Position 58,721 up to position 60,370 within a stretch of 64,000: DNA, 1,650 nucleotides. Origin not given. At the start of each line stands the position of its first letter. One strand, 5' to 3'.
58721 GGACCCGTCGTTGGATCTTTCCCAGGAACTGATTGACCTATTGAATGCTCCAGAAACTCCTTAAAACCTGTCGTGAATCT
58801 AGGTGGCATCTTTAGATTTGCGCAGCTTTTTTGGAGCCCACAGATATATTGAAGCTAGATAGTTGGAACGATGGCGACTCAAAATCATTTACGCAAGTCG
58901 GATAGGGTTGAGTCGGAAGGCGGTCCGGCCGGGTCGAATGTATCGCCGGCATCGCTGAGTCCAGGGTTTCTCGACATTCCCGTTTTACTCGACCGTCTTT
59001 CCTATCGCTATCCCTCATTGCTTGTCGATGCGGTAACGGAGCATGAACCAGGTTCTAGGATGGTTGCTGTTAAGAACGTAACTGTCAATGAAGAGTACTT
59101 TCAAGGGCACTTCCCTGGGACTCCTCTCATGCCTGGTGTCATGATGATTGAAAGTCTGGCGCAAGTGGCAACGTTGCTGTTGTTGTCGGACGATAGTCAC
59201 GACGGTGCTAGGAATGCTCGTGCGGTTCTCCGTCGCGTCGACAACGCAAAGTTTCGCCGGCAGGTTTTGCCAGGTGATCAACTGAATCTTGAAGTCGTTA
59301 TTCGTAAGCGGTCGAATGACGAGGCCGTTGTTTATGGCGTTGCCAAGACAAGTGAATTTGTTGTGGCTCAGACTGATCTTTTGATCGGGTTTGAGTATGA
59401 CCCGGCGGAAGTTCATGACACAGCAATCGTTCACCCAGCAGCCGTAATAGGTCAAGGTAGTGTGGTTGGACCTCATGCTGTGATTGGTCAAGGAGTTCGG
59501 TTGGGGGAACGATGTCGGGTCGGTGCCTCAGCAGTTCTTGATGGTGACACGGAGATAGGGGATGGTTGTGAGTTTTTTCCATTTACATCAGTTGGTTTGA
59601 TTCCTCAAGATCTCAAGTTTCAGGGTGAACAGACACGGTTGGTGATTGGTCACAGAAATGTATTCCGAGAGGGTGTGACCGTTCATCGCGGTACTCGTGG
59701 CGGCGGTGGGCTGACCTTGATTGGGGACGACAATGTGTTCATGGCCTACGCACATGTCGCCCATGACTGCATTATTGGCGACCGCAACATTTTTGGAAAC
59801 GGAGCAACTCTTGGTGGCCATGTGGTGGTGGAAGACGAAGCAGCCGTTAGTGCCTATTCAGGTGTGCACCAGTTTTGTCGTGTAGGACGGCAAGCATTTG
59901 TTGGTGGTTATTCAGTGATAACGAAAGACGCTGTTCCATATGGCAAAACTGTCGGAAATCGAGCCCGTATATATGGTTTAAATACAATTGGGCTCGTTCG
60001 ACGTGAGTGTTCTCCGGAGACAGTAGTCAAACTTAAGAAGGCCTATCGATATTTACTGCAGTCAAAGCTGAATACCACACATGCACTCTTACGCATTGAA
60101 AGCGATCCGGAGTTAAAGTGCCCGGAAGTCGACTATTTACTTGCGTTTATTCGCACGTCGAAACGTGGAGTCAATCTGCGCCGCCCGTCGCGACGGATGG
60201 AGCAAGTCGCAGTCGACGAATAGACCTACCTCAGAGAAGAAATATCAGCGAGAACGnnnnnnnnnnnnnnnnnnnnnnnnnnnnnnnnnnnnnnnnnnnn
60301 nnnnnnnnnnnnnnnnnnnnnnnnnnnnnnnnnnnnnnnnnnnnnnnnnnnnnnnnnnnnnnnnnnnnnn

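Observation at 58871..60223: Single-polypeptide FabZ-LpxA fusion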

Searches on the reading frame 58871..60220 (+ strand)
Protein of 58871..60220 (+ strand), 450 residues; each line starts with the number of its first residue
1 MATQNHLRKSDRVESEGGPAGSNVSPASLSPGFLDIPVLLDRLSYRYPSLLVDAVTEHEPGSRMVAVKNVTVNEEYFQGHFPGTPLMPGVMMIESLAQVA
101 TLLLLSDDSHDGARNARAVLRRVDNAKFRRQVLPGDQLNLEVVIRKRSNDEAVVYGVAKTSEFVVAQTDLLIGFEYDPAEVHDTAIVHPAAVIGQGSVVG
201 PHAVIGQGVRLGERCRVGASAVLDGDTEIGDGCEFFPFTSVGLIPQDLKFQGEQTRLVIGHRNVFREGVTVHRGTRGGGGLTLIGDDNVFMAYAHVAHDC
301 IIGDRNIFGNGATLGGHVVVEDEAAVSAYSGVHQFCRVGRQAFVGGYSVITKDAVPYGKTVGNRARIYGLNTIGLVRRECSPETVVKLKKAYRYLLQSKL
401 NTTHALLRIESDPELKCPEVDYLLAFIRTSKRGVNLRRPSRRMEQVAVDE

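Call 3: search_protein_families(library=pfam, proteins=[window:58871-60220:+])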
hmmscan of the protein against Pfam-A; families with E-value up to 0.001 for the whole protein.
window:58871-60220:+ (450 aa): 5 families
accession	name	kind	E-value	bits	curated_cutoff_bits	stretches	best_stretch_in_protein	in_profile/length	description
PF07977.19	FabA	-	6.7e-28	97.5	23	1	47-161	5-126/138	FabA-like domain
PF00132.30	Hexapep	-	3.1e-24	84.1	27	1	282-316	2-36/36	Bacterial transferase hexapeptide (six repeats)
PF13720.11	Acetyltransf_11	-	3.9e-20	72.5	24.5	1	353-434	1-81/82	Udp N-acetylglucosamine O-acyltransferase; Domain 2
PF25084.1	LbH_EIF2B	-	3.1e-07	30.8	54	0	180-233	11-68/105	EIF2B subunit epsilon LbH domain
PF14602.12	Hexapep_2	-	0.00045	20.3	27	0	192-223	3-32/34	Hexapeptide repeat of succinyl-transferase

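Call 4: search_protein_families(library=ncbifam, proteins=[window:58871-60220:+])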
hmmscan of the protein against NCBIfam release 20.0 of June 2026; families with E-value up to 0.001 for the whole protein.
window:58871-60220:+ (450 aa): 29 families (the best 25 are shown)
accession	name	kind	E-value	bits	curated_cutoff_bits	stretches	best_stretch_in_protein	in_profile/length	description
NF003657.0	PRK05289.1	equivalog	8e-95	316.9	226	1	179-434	4-258/264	acyl-ACP--UDP-N-acetylglucosamine O-acyltransferase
TIGR01852.1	lipid_A_lpxA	equivalog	2.9e-87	292.1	231.05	1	181-434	1-253/254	acyl-ACP--UDP-N-acetylglucosamine O-acyltransferase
TIGR01750.1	fabZ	equivalog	1.9e-40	138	155.15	1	35-171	2-138/141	3-hydroxyacyl-ACP dehydratase FabZ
NF000582.1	PRK00006.1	equivalog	5.6e-40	136.5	113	1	39-171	5-134/137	3-hydroxyacyl-ACP dehydratase FabZ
NF009667.0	PRK13188.1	equivalog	2.1e-36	125.6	465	1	32-171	319-456/464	bifunctional UDP-3-O-[3-hydroxymyristoyl] N-acetylglucosamine deacetylase/3-hydroxyacyl-ACP dehydratase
TIGR03570.1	NeuD_NnaD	subfamily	2.3e-24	86.1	160.8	2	282-366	118-202/202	NeuD/PglB/VioB family sugar acetyltransferase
NF002060.0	PRK00892.1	subfamily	1.5e-18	67.1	207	2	176-240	99-163/345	UDP-3-O-(3-hydroxymyristoyl)glucosamine N-acyltransferase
TIGR01853.1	lipid_A_lpxD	equivalog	4.8e-16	58.6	242.5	1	155-239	68-153/325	UDP-3-O-(3-hydroxymyristoyl)glucosamine N-acyltransferase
NF058663.1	cispen_cyc_AmcE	equivalog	1.4e-13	51.2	140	1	42-166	12-134/153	cispentacin biosynthesis cyclizing decarboxylase AmcE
NF052502.1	man1P_GTase_Rv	exception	4.4e-08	32.4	440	1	150-231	210-292/352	mannose-1-phosphate guanylyltransferase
NF003509.0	PRK05174.1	equivalog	1.9e-06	27.8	124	1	63-161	54-147/172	bifunctional 3-hydroxydecanoyl-ACP dehydratase/trans-2-decenoyl-ACP isomerase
NF010933.0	PRK14353.1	equivalog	1.9e-06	26.8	505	1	280-352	254-320/453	bifunctional UDP-N-acetylglucosamine diphosphorylase/glucosamine-1-phosphate N-acetyltransferase GlmU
TIGR02353.1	NRPS_term_dom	equivalog_domain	5e-06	25.2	423.1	0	209-252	161-207/695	Pls/PosA family non-ribosomal peptide synthetase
TIGR03532.1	DapD_Ac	equivalog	9.4e-06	25.4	231.75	0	181-227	107-153/231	2,3,4,5-tetrahydropyridine-2,6-dicarboxylate N-acetyltransferase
TIGR03991.1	alt_bact_glmU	hypoth_equivalog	1.4e-05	24.6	225.3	0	158-233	169-244/394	UDP-N-acetylglucosamine diphosphorylase/glucosamine-1-phosphate N-acetyltransferase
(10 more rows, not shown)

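Call 5: find_homologous_proteins(query=window:58871-60220:+)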
Query window:58871-60220:+ (450 aa): 7937 proteins with E <= 0.001 among 8000 candidates; the best 120 are listed.
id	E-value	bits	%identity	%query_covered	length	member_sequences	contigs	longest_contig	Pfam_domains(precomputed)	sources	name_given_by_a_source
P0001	7.6e-278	939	93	100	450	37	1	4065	PF22818.3,PF07977.20,PF00132.31,PF25087.2,PF25084.2,PF13720.12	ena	-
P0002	1.9e-271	918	91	100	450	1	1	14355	PF22818.3,PF07977.20,PF00132.31,PF25087.2,PF25084.2,PF13720.12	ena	-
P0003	2.4e-271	918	91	100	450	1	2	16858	PF22818.3,PF07977.20,PF00132.31,PF25087.2,PF25084.2,PF13720.12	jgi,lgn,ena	jgi:UDP-N-acetylglucosamine acyltransferase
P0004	3.1e-271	918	91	100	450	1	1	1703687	PF22818.3,PF07977.20,PF00132.31,PF25087.2,PF25084.2,PF13720.12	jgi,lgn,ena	-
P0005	3.6e-271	917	91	100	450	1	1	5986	PF22818.3,PF07977.20,PF00132.31,PF25087.2,PF25084.2,PF13720.12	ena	-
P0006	3.7e-271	917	91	100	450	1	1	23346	PF22818.3,PF07977.20,PF00132.31,PF25087.2,PF25084.2,PF13720.12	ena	-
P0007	2.4e-270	915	91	100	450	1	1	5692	PF22818.3,PF07977.20,PF00132.31,PF25087.2,PF25084.2,PF13720.12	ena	-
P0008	3.9e-265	897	88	100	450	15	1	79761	PF22818.3,PF07977.20,PF00132.31,PF25087.2,PF25084.2,PF13720.12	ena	-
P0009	3.7e-260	881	90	97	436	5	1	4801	PF22818.3,PF07977.20,PF00132.31,PF25087.2,PF25084.2,PF13720.12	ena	-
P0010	1.1e-251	853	88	96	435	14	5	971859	PF22818.3,PF07977.20,PF00132.31,PF25087.2,PF25084.2,PF13720.12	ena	-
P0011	5.3e-251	851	88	96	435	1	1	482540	PF22818.3,PF07977.20,PF00132.31,PF25087.2,PF25084.2,PF13720.12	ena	-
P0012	5.7e-251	851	90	93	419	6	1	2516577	PF22818.3,PF07977.20,PF00132.31,PF25087.2,PF25084.2,PF13720.12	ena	-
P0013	5.0e-248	841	89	93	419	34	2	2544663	PF22818.3,PF07977.20,PF00132.31,PF25087.2,PF25084.2,PF13720.12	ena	-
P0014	1.2e-242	823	87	93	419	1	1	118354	PF22818.3,PF07977.20,PF00132.31,PF25087.2,PF25084.2,PF13720.12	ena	-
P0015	1.8e-231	787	84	93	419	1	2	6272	PF22818.3,PF07977.20,PF00132.31,PF25087.2,PF25084.2,PF13720.12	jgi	jgi:UDP-N-acetylglucosamine acyltransferase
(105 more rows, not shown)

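Call 19: search_solved_structures(query=window:58871-60220:+, show_alignments=3, max_evalue=1e-10)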
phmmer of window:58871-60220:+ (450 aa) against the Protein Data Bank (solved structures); distinct sequences matched with E-value up to 1e-10: 38.
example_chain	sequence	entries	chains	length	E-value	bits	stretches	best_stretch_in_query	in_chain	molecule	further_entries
4e6u_A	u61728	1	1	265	1.5e-59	205.1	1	181-434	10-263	Acyl-[acyl-carrier-protein]--UDP-N-acetylglucosamine O-acyltransferase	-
4e6t_A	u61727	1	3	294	2.8e-59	204.2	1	181-434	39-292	Acyl-[acyl-carrier-protein]--UDP-N-acetylglucosamine O-acyltransferase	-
2jf2_A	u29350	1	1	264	6.8e-59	203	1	179-433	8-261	ACYL-[ACYL-CARRIER-PROTEIN]--UDP-N-ACETYLGLUCOSAMINE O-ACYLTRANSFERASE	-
7okc_A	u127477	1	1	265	7.1e-59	202.9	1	179-433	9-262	Acyl-[acyl-carrier-protein]--UDP-N-acetylglucosamine O-acyltransferase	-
1lxa_A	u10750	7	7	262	8.4e-59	202.7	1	179-433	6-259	UDP N-ACETYLGLUCOSAMINE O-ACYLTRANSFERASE | Acyl-[acyl-carrier-protein]--UDP-N-acetylglucosamine O-acyltransferase | UDP-N-acetylglucosamine acyltransferase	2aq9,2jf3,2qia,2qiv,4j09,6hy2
6p9p_A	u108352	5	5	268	9e-59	202.6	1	179-434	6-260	Acyl-[acyl-carrier-protein]--UDP-N-acetylglucosamine O-acyltransferase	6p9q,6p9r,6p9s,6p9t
6oss_A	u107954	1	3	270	1.7e-58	201.6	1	179-398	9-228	Acyl-[acyl-carrier-protein]--UDP-N-acetylglucosamine O-acyltransferase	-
4eqy_A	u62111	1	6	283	1.9e-57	198.2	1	179-434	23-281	Acyl-[acyl-carrier-protein]--UDP-N-acetylglucosamine O-acyltransferase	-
5jxx_A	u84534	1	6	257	1.5e-55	192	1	181-434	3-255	Acyl-[acyl-carrier-protein]--UDP-N-acetylglucosamine O-acyltransferase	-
4r36_A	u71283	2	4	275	2e-54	188.3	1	183-434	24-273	Putative acyl-[acyl-carrier-protein]--UDP-N-acetylglucosamine O-acyltransferase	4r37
7oj6_A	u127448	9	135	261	3.5e-53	184.1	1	183-434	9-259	Acyl-[acyl-carrier-protein]-UDP-N-acetylglucosamine O-acyltransferase | Acyl-[acyl-carrier-protein]--UDP-N-acetylglucosamine O-acyltransferase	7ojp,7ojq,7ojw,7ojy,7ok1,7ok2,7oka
5dem_A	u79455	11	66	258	3.9e-53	184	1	183-434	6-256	Acyl-[acyl-carrier-protein]--UDP-N-acetylglucosamine O-acyltransferase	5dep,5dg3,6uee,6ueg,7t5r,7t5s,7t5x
1j2z_A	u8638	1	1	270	8e-52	179.7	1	181-438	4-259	Acyl-[acyl-carrier-protein]--UDP-N-acetylglucosamine O-acyltransferase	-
3t57_A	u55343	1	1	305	1.1e-51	179.3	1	225-430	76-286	UDP-N-acetylglucosamine O-acyltransferase domain-containing protein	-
3hsq_A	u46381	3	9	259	2.7e-49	171.3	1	180-436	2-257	Acyl-[acyl-carrier-protein]--UDP-N-acetylglucosamine O-acyltransferase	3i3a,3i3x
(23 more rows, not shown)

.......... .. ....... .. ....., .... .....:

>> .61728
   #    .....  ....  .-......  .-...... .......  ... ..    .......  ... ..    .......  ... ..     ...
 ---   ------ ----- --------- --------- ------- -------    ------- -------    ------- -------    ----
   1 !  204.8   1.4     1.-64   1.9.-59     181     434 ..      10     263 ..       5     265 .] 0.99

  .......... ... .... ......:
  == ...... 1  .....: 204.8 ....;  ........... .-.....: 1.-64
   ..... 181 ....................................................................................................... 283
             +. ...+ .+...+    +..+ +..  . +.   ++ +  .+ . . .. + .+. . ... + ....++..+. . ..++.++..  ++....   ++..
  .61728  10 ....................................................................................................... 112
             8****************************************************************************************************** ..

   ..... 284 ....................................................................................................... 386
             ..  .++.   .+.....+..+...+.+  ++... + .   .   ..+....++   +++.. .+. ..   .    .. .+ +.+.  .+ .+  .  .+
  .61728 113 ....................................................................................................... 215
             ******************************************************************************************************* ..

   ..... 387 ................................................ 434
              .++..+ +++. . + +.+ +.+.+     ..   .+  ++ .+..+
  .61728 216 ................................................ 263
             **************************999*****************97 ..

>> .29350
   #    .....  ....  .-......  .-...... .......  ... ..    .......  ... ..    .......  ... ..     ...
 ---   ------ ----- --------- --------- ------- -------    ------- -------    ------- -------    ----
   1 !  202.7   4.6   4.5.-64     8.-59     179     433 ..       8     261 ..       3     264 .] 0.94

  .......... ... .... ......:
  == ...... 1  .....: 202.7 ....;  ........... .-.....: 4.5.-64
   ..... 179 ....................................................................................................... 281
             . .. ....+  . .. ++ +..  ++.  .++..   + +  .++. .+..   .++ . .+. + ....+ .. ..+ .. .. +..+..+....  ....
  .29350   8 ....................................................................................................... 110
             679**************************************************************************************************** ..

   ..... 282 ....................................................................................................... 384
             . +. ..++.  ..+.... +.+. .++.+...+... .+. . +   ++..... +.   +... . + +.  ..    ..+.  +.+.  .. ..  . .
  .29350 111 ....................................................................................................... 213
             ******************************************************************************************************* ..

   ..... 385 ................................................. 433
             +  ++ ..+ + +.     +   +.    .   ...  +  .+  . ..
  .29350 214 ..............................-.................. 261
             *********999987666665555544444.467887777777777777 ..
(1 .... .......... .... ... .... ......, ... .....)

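Call 34: find_related_loci(query=A1, collection=genome_contigs, flank=6000)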
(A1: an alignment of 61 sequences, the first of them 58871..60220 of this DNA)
Query A1 (450 aa) in genome_contigs; peptide patterns used: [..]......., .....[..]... (x = any residue, [..] = any of these).
600 stretches matched a pattern (row limit reached: there are more); 598 encode a relative of the query (tblastn E <= 1e-3); the best 80 are kept; 80 distinct loci.
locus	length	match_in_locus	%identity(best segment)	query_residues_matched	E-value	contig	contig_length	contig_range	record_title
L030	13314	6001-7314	64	20-450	3e-171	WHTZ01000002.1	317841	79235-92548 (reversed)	MAG: Luteitalea sp. isolate Dino_bin50 NODE_2_length_317841_cov_56.680351, whole genome shotgun sequence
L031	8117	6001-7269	63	28-447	7e-170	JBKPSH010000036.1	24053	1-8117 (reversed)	MAG: Acidobacteriota bacterium isolate GS_EKS_MAG_00027 GS_EKS_000003725534, whole genome shotgun sequence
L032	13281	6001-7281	60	28-450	2e-164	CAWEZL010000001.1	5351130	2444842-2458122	MAG: uncultured Acidobacteriota bacterium isolate MFD00905.bin.1.54 genome assembly, contig: contig_1868, whole genome s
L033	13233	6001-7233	61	39-450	1e-161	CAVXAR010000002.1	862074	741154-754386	MAG: Vicinamibacteraceae bacterium isolate MFD01275.bin.1.188 genome assembly, contig: contig_23417, whole genome shotgu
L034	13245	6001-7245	57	34-450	2e-150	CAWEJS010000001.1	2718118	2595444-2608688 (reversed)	MAG: uncultured Acidobacteriota bacterium isolate MFD05942.bin.1.7 genome assembly, contig: contig_22890, whole genome s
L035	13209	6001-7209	57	39-444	2e-140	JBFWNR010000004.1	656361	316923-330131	MAG: Vicinamibacterales bacterium isolate CA_2019_TPBF_117 NODE_80_length_656361_cov_10.529063_TPBF, whole genome shotgu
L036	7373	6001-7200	46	46-434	2e-110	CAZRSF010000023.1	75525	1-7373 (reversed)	MAG TPA_asm: uncultured Candidatus Moduliflexus sp. isolate SRP192927_co1_965 genome assembly, contig: NODE_354_length_7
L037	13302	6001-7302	42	30-433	4e-106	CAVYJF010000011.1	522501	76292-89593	MAG: uncultured Acidobacteriota bacterium isolate MFD01476.bin.2.38 genome assembly, contig: contig_16390, whole genome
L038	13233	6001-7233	45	34-434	3e-104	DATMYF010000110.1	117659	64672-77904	MAG TPA_asm: Bryobacteraceae bacterium isolate SMAG_U13139 k141_66340, whole genome shotgun sequence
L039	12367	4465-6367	42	30-434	2e-102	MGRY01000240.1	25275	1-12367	MAG: Deltaproteobacteria bacterium RIFCSPLOWO2_02_56_12 rifcsplowo2_02_sub10_scaffold_99, whole genome shotgun sequence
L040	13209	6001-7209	40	39-434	2e-98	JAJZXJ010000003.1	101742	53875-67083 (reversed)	MAG: bacterium isolate TL1-3.bin68 NODE_104_length_101742_cov_89.309502, whole genome shotgun sequence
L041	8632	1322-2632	42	34-434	5e-98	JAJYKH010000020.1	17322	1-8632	MAG: Deltaproteobacteria bacterium isolate DBS2-1.bin30 NODE_5894_length_17322_cov_1.324164, whole genome shotgun sequen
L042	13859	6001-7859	43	39-434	7e-98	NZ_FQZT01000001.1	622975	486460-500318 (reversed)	Malonomonas rubra DSM 5091, whole genome shotgun sequence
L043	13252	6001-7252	59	28-434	1e-114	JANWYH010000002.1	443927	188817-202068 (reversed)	MAG: Pyrinomonadaceae bacterium isolate SKYG66 NODE_2_length_443927_cov_25.342625, whole genome shotgun sequence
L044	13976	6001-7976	41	34-441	8e-96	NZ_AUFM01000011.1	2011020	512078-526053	Nisaea denitrificans DSM 18348 K328DRAFT_scaffold00001.1_C, whole genome shotgun sequence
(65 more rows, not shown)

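Call 39: search_protein_representatives(protein=window:58871-60220:+)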
Query: 450 residues. Proteins with E-value up to 0.001 (for the whole library): 20620; up to 1e-10: 9159; up to 1e-30: 1550. The best 150 are listed.
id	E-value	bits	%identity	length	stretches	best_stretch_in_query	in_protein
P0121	2.1e-172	590.2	69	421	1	34-447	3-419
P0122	1.7e-156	537.8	62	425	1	32-448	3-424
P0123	1.4e-119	416.2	65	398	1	34-337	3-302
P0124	8.4e-101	354.3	36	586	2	34-434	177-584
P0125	3.7e-94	332.4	48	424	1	35-450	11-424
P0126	1.9e-90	320.2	43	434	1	38-435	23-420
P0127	1.2e-88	314.3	62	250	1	202-430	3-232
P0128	3.1e-88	312.9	40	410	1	36-434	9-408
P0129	4.3e-86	305.8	43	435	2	172-434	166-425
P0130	4.8e-85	302.4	38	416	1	38-437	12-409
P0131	7.8e-84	298.4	38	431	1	35-434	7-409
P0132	7.8e-84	298.4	65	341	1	152-366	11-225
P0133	3.5e-83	296.2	55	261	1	178-434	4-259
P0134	6.0e-83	295.4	71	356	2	35-148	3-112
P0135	7.0e-83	295.2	40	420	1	33-435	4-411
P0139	2.3e-79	283.7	38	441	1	38-439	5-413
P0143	4.8e-78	279.3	37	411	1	40-435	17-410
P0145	1.1e-76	274.8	41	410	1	36-435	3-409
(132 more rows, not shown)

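Call 40: list_cluster_members(proteins=[P0124, P0125, P0126, P0128, P0130, P0131, P0135, P0139, P0143, P0145])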
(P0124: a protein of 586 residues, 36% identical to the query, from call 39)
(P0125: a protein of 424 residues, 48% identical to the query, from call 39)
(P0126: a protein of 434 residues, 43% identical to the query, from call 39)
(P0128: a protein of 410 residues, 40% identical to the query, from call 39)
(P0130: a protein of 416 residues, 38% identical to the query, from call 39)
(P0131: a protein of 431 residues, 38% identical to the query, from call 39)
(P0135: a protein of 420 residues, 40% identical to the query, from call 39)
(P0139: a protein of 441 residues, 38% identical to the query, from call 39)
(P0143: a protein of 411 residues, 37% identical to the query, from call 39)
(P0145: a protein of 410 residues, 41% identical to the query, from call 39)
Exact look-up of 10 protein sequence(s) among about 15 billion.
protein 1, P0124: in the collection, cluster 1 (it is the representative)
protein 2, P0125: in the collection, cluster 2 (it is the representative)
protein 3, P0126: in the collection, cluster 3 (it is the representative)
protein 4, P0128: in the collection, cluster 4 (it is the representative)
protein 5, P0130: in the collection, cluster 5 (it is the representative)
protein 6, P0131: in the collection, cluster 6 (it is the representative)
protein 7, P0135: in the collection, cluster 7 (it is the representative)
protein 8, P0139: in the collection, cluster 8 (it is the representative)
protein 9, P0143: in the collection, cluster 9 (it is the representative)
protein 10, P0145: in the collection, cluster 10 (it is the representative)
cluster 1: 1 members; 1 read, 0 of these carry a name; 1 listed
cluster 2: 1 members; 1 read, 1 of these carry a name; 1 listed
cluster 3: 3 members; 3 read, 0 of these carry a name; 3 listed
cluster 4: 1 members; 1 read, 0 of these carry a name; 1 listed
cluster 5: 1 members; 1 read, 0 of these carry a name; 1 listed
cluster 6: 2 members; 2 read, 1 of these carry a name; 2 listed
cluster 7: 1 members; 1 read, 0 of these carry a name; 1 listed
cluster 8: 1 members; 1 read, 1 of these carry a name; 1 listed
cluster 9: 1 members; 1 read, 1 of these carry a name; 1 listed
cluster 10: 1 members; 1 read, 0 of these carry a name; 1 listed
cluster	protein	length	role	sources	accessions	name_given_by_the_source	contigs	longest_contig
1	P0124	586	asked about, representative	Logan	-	-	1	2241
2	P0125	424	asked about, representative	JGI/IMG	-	UDP-N-acetylglucosamine acyltransferase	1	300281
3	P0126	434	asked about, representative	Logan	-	-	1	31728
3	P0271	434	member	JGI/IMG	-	-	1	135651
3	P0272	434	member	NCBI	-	-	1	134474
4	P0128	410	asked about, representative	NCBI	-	-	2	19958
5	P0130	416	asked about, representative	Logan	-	-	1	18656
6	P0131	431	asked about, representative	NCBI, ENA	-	-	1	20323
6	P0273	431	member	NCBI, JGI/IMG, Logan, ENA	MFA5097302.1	MAG: acyl-ACP--UDP-N-acetylglucosamine O-acyltransferase [Candidatus Margulisiibacteriota ...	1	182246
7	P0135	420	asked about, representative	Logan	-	-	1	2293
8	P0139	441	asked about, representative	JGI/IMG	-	UDP-N-acetylglucosamine acyltransferase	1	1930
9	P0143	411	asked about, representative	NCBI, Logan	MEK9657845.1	MAG: acyl-ACP--UDP-N-acetylglucosamine O-acyltransferase [bacterium]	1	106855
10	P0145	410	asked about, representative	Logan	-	-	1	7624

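Call 41: predict_structure(alignment_id=A1)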
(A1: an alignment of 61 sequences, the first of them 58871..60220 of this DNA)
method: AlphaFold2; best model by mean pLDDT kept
length: 450 residues; sequences in the alignment: 61
mean_pLDDT: 66.1   pTM: 0.44
mean pLDDT of the five models: 66.1, 63.9, 63.6, 62.9, 58.7
residues with pLDDT >= 90: 69; 70-90: 140; 50-70: 125; < 50: 116
segments of 3 or more residues with pLDDT < 50: 1-32, 73-75, 78-82, 109-112, 243-256, 272-280, 351-378, 431-450
pLDDT, mean of each block of 10 residues (from residue 1): 30 29 31 72 76 89 91 51 67 92 73 71 93 88 90 96 94 84 88 86 80 76 65 61 42 47 56 44 65 59 70 58 64 55 58 44 44 44 74 64 80 85 69 46 34
secondary structure, 60 per line:
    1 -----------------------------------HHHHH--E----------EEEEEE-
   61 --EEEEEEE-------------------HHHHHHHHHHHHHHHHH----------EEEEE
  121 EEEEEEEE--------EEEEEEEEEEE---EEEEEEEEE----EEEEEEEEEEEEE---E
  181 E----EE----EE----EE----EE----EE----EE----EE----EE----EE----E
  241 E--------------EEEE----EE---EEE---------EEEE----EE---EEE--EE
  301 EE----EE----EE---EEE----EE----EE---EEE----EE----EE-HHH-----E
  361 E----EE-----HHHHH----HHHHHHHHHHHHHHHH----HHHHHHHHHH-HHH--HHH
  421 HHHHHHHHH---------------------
elements in order: H36-40 E54-59 E63-69 H89-105 E116-128 E137-147 E151-159 E164-176 E256-259 E269-271 E281-284 E294-296 E299-302 E318-320 E336-338 H373-377 H382-397 H402-411 H418-429
